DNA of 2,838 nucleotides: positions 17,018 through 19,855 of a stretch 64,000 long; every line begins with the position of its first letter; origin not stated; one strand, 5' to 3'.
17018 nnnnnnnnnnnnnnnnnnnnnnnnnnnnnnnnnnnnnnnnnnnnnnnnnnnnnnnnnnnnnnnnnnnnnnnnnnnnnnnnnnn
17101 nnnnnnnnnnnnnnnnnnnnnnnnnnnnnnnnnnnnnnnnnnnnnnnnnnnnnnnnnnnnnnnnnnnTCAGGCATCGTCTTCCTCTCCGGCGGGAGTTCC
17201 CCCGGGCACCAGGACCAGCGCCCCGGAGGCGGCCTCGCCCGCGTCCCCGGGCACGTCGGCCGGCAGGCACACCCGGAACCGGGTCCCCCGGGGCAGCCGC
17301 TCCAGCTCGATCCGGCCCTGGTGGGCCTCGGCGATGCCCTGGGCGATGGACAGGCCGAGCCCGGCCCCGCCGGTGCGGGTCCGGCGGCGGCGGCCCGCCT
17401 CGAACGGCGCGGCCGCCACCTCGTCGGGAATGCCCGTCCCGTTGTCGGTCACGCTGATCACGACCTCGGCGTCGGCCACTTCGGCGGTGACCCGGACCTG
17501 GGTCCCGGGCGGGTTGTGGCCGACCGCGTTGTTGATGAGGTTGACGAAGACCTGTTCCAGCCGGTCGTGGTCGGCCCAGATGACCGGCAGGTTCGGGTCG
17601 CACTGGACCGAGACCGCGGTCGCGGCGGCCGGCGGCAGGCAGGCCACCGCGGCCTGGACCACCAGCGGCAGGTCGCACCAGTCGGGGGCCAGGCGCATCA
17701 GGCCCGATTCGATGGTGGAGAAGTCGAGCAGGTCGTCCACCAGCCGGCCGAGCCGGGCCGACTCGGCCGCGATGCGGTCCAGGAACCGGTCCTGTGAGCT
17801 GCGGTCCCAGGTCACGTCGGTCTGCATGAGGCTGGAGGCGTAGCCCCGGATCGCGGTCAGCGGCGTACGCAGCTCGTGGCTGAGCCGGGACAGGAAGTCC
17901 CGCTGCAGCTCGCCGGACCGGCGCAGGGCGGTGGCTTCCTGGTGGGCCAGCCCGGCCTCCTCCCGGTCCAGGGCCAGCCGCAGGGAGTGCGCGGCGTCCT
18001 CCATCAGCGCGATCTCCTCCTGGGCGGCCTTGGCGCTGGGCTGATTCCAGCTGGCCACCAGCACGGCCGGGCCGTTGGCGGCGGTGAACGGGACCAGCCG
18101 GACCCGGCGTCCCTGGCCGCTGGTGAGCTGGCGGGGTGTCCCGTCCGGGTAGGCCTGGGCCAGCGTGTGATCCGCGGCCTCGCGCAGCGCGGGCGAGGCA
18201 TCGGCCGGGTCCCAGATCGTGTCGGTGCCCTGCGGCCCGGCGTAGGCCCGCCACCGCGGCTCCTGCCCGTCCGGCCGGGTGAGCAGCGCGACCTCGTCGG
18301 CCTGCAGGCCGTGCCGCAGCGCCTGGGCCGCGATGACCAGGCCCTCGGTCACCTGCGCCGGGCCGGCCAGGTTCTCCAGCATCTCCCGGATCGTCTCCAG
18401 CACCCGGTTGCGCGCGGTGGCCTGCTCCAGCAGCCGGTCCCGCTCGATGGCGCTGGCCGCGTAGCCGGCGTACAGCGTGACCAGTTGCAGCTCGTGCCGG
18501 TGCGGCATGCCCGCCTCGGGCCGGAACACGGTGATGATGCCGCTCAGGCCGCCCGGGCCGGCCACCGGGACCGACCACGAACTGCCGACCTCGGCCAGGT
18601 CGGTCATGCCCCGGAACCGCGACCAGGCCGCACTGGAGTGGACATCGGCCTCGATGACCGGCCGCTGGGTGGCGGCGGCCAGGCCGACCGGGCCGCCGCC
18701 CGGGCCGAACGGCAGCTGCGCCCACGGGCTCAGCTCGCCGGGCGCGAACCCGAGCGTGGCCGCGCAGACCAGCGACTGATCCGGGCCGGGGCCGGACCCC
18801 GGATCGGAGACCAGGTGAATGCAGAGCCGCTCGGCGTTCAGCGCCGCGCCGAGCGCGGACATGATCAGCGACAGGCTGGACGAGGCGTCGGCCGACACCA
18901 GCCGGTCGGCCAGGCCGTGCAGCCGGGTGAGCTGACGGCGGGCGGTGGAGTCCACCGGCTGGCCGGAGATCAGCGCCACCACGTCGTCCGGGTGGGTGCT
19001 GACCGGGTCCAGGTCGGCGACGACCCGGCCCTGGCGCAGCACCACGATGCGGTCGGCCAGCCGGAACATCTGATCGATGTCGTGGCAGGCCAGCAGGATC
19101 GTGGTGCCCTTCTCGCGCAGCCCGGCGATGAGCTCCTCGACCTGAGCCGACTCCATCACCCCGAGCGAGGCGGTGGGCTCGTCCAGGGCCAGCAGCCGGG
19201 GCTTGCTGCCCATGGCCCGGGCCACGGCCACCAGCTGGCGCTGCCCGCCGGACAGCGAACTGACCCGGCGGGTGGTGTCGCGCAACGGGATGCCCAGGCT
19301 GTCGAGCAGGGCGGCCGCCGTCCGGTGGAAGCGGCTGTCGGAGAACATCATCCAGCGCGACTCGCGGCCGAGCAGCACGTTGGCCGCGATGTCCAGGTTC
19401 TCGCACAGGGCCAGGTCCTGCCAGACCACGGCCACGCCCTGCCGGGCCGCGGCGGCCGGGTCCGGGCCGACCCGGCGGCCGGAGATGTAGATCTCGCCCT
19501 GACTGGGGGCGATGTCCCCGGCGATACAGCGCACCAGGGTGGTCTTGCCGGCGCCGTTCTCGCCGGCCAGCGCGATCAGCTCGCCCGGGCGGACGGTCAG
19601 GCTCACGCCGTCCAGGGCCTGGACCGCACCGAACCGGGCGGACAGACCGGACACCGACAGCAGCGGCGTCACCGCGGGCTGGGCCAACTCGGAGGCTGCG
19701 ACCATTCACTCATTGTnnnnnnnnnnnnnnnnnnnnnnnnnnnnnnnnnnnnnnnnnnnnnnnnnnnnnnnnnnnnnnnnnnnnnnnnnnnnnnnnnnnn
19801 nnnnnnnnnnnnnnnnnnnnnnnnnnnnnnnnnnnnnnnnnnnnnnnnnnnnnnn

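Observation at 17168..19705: Histidine kinase whose sensor region is a complete ABC-transporter ATPase domain (NBD-GAF-GAF-HisKA-HATPase)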

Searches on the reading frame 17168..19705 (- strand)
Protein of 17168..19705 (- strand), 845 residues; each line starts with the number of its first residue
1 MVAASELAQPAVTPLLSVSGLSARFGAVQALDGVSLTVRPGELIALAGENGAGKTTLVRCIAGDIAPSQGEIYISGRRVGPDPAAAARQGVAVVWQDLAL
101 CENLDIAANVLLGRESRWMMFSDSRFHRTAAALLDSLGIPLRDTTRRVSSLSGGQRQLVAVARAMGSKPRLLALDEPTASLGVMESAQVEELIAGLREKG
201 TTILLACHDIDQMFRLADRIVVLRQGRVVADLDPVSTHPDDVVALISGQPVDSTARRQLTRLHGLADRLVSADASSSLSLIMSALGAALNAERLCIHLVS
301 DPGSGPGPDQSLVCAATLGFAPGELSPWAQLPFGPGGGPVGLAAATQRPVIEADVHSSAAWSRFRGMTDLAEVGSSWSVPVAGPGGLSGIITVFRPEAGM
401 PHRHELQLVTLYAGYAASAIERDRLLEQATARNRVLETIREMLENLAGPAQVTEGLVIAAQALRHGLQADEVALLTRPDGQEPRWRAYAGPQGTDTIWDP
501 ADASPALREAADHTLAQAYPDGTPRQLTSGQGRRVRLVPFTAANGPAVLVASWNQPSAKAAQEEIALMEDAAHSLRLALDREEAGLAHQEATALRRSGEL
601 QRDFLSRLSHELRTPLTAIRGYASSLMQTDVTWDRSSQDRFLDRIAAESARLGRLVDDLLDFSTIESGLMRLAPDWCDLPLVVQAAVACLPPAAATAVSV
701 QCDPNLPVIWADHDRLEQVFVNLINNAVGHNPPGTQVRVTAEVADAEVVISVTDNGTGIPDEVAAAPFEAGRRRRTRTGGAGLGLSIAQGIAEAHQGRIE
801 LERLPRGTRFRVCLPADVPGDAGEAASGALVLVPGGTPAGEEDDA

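Call 4: search_protein_families(library=pfam, proteins=[window:17168-19705:-], max_evalue=0.01)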
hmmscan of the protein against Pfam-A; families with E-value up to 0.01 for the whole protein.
window:17168-19705:- (845 aa): 9 families
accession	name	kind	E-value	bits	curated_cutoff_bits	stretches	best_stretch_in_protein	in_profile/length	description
PF00005.33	ABC_tran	-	7e-33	114.6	25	1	31-179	1-137/137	ABC transporter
PF02518.31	HATPase_c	-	5e-25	88.5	26.4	1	712-816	2-109/111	Histidine kinase-, DNA gyrase B-, and HSP90-like ATPase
PF00512.31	HisKA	-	1.4e-19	70.3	26.9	1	601-668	2-66/66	His Kinase A (phospho-acceptor) domain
PF13185.12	GAF_2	-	1.2e-08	35.7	28.6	1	279-421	9-136/136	GAF domain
PF13581.12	HATPase_c_2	-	4.7e-06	27.1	27.4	1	720-795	40-112/127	Histidine kinase-like ATPase domain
PF13304.12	AAA_21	-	0.00039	21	27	0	44-74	2-38/304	AAA domain, putative AbiEii toxin, Type IV TA system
PF13481.12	AAA_25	-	0.0027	17.8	27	0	38-208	30-189/195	AAA domain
PF02463.25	SMC_N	-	0.0027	17.6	40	0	148-223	134-211/220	RecF/RecN/SMC N terminal domain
PF02367.23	TsaE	-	0.0048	17.3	26.6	1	37-63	17-43/128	Threonylcarbamoyl adenosine biosynthesis protein TsaE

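Call 5: search_protein_families(library=ncbifam, proteins=[window:17168-19705:-], max_evalue=0.01)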
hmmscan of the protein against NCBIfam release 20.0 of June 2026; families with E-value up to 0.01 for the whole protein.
window:17168-19705:- (845 aa): 269 families (the best 25 are shown)
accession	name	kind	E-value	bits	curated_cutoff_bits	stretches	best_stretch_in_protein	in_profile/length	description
NF041861.1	YtfR_transport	equivalog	1.4e-52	178.8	850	1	15-260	1-247/492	galactofuranose ABC transporter, ATP-binding protein YtfR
NF008442.0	PRK11288.1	equivalog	2e-51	174.9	689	1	12-249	4-243/504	L-arabinose ABC transporter ATP-binding protein AraG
NF046044.1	PnpS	equivalog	3.7e-50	171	400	1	586-815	155-390/390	two-component system histidine kinase PnpS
NF010069.0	PRK13549.1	equivalog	2.2e-46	158.4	699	1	14-251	4-244/513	xylose ABC transporter ATP-binding protein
TIGR02966.1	phoR_proteo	equivalog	2.5e-43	148.4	334.2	1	579-813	92-332/333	phosphate regulon sensor histidine kinase PhoR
NF040905.2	GguA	equivalog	5.7e-43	147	810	1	16-235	2-224/500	multiple monosaccharide ABC transporter ATP-binding protein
NF007082.0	PRK09536.1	equivalog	1.7e-42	145.9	537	1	14-235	2-224/402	corrinoid ABC transporter ATPase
TIGR02633.1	xylG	equivalog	2.8e-42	144.9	723.65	1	15-253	1-244/500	D-xylose ABC transporter ATP-binding protein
NF047930.1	ABC_ATP_B6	equivalog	5.2e-42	144.1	670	1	15-235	2-221/510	putative B6 ABC transporter ATP-binding protein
NF008215.0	PRK10982.1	equivalog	8.8e-42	143.3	828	1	12-251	10-250/506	galactose/methyl galactoside ABC transporter ATP-binding protein MglA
TIGR02315.1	ABC_phnC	equivalog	1.7e-41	142.3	266.1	1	16-234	2-230/243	phosphonate ABC transporter ATP-binding protein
NF008030.0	PRK10762.1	equivalog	8.2e-41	140.3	745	1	13-252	2-243/501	ribose ABC transporter ATP-binding protein RbsA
NF033092.0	HK_WalK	equivalog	2.5e-40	138.7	725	1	595-815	366-593/594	cell wall metabolism sensor histidine kinase WalK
TIGR03265.1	PhnT2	equivalog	5.7e-40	137.6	457.7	1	14-230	3-215/353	putative 2-aminoethylphosphonate ABC transporter ATP-binding protein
TIGR01188.1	drrA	subfamily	1.3e-39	136.3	312.45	1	24-231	2-205/302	daunorubicin resistance ABC transporter, ATP-binding protein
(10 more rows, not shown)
